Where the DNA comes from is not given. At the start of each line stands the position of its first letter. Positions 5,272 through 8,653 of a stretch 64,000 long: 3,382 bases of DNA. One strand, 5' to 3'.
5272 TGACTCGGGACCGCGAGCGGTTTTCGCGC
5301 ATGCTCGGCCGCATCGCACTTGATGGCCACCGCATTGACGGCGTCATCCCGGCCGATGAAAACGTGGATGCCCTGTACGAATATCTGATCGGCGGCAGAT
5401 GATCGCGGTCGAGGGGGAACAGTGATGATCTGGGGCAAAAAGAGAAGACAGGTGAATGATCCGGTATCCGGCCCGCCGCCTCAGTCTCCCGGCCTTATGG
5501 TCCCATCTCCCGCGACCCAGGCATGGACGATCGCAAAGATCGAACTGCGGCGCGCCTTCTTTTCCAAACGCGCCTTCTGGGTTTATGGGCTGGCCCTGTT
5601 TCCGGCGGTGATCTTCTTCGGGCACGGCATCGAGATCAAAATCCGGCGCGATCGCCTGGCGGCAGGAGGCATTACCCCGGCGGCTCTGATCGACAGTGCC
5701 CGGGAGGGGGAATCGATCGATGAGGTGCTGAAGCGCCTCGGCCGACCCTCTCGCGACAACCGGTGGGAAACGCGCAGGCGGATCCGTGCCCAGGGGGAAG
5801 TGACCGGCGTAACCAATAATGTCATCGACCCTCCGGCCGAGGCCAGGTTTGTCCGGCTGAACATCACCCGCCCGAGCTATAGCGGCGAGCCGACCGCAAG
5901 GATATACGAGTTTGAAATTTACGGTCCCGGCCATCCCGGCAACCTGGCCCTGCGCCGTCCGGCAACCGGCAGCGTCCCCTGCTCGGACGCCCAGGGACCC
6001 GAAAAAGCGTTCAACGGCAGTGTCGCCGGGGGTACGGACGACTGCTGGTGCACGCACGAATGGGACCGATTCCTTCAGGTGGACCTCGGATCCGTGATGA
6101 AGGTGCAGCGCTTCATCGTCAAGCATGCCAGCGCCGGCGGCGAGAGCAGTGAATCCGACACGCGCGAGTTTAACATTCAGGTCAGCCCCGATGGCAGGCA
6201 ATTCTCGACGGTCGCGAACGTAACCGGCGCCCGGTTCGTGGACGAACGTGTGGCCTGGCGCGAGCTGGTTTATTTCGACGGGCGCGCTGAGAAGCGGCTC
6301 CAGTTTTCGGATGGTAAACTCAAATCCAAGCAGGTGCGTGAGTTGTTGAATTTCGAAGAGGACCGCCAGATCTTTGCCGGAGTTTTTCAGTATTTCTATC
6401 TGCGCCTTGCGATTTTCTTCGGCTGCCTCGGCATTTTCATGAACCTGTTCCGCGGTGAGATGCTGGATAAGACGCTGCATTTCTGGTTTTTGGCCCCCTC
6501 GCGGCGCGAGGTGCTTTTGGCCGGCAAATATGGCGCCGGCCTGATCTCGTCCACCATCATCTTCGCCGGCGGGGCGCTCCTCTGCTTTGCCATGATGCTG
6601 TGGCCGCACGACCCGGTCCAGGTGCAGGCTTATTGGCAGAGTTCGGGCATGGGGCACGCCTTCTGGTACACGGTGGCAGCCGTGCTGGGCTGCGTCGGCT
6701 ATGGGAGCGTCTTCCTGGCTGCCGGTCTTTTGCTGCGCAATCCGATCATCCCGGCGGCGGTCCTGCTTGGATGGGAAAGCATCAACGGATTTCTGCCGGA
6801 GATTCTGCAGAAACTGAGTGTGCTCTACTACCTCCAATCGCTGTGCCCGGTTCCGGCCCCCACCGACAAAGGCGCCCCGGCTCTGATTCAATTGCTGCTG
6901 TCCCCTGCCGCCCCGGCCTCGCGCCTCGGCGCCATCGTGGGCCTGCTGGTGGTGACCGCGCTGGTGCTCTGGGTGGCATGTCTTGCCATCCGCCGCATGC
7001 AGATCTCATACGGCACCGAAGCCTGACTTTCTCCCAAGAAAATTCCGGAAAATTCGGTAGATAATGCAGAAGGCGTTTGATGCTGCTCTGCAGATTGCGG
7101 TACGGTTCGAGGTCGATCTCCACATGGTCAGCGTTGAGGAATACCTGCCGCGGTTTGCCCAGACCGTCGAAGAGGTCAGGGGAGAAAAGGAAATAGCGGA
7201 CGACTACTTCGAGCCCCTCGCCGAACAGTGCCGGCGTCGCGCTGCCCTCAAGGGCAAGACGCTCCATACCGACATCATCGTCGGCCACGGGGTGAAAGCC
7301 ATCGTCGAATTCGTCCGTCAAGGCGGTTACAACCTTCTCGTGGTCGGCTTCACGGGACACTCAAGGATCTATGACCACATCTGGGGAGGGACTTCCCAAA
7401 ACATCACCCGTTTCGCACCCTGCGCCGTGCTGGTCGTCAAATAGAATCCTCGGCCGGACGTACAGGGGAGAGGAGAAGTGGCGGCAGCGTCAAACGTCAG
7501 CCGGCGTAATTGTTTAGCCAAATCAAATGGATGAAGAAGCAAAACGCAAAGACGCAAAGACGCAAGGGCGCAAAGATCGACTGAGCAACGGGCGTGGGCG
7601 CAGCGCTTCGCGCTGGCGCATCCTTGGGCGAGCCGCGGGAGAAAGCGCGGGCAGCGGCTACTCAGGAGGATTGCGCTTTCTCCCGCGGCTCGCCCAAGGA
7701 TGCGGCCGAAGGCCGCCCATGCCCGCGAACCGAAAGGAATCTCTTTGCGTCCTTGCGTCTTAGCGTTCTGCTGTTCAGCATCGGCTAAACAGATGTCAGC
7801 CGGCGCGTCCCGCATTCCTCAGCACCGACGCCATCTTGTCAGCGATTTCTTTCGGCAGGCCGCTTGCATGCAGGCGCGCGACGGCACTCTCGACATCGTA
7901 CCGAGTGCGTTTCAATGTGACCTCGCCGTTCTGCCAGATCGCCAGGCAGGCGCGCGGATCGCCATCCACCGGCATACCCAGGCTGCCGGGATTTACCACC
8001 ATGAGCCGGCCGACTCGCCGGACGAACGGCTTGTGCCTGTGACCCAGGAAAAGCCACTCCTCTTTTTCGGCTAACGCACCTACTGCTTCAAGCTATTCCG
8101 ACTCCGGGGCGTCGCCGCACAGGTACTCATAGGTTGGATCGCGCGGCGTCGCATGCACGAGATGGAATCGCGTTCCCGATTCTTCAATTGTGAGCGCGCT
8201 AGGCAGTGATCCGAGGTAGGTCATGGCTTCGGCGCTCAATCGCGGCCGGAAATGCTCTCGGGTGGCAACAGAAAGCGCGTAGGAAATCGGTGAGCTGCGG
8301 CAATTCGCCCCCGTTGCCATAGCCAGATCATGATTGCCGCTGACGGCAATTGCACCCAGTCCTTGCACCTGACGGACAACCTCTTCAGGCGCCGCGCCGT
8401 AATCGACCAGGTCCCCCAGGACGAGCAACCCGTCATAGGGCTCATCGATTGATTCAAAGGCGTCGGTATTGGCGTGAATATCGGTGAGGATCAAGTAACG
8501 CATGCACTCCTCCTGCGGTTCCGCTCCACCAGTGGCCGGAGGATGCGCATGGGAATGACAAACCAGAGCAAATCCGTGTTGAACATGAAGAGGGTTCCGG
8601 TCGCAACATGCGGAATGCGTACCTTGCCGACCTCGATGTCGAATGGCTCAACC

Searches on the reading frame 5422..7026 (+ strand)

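Call 6: search_protein_families(library=pfam, proteins=[window:5422-7026:+], max_evalue=0.01)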
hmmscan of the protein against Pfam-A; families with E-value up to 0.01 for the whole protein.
window:5422-7026:+ (534 aa): 5 families
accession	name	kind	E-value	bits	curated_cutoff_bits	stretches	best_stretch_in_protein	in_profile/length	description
PF00754.31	F5_F8_type_C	-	3.1e-14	53.6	28.2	1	187-266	8-82/127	F5/8 type C domain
PF22633.2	F5_F8_type_C_2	-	1.1e-10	42.4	27.8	1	196-268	2-69/91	NedA-like, galactose-binding domain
PF12698.13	ABC2_membrane_3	-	0.0011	18.6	31.6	1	311-442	154-269/347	ABC-2 family transporter protein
PF12679.13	ABC2_membrane_2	-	0.0043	16.8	27.2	1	253-439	72-179/283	ABC-2 family transporter protein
PF07738.19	Sad1_UNC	-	0.0071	16.8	22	0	205-260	18-73/132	Sad1 / UNC-like C-terminal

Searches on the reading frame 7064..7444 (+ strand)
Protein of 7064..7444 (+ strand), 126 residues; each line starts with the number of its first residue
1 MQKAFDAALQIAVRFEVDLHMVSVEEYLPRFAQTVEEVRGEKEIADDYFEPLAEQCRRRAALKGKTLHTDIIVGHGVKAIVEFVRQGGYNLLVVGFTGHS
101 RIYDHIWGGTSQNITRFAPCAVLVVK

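Call 6: search_protein_families(library=pfam, proteins=[window:7064-7444:+], max_evalue=0.01)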
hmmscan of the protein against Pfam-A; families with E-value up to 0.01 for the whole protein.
window:7064-7444:+ (126 aa): 1 family
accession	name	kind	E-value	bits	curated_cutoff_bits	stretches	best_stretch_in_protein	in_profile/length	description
PF00582.32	Usp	-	1.3e-15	58.7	24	1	2-126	16-141/141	Universal stress protein family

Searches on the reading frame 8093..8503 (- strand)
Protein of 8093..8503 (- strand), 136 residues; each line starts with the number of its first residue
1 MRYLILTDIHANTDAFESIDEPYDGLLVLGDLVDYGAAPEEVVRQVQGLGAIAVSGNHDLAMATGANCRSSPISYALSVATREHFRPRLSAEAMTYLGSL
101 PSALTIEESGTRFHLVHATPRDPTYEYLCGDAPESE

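Call 6: search_protein_families(library=pfam, proteins=[window:8093-8503:-], max_evalue=0.01)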
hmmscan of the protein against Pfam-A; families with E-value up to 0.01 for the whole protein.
window:8093-8503:- (136 aa): 2 families
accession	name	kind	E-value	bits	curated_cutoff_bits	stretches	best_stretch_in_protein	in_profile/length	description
PF00149.33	Metallophos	-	3.8e-10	41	21.5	1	1-118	1-115/191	Calcineurin-like phosphoesterase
PF12850.12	Metallophos_2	-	5.6e-07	30.1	27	1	1-119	1-90/154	Calcineurin-like phosphoesterase superfamily domain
